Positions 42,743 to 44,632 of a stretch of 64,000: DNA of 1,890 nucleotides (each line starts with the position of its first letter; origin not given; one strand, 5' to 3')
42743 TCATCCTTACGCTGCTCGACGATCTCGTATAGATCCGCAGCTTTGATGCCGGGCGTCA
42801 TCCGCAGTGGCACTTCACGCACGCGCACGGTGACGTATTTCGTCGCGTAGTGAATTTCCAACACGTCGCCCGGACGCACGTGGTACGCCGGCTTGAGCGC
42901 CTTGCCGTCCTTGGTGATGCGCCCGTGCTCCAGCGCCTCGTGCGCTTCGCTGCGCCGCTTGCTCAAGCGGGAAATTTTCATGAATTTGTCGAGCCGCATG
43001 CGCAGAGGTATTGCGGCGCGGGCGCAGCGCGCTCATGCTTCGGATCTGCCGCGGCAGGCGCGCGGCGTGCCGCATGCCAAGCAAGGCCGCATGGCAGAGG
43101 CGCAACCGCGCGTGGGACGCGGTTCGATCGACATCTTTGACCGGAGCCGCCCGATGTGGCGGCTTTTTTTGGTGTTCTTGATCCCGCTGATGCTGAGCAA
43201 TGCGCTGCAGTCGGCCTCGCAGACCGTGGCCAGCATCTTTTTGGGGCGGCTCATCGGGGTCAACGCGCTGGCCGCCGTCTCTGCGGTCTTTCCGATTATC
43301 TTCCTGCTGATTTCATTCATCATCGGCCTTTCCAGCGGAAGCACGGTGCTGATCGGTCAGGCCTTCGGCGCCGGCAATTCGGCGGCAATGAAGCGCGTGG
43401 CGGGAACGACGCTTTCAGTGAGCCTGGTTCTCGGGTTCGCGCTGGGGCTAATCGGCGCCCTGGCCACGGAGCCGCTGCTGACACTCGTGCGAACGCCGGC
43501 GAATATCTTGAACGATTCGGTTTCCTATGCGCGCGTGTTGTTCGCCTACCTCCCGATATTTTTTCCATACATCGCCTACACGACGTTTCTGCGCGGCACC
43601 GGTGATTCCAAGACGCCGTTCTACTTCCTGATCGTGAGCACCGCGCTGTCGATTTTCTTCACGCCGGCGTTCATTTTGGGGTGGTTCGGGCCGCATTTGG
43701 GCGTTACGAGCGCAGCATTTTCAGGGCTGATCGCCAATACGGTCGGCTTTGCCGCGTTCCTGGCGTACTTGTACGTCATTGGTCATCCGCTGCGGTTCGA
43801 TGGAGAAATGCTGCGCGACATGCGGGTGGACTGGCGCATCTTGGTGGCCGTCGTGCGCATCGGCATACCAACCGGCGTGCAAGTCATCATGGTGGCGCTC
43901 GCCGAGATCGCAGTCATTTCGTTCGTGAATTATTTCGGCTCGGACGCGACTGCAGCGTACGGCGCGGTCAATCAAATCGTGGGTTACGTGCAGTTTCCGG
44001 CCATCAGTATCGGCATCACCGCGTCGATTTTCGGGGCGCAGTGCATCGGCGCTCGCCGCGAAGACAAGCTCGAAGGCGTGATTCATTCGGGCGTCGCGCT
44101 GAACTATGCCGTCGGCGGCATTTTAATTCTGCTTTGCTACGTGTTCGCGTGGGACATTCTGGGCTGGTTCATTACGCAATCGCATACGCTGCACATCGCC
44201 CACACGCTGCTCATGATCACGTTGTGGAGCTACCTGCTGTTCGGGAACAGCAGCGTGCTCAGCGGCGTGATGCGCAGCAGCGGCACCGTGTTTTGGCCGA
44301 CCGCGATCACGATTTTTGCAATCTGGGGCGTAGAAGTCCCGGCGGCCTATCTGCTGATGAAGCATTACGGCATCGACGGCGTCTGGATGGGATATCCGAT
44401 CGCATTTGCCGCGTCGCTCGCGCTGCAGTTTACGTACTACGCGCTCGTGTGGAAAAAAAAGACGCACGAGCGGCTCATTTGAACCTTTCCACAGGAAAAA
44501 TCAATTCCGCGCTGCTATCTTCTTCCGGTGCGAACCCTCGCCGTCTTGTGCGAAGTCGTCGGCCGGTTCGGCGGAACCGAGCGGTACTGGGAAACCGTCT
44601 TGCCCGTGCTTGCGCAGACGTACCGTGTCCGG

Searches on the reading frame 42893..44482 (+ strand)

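Call 49: search_protein_families(library=pfam, max_evalue=0.001, proteins=[window:42893-44482:+])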
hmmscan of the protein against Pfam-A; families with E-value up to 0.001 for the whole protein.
window:42893-44482:+ (529 aa): 1 family
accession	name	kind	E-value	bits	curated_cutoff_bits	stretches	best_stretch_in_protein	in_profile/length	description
PF01554.23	MatE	-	3.3e-58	196.4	24.9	2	98-257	1-159/161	MatE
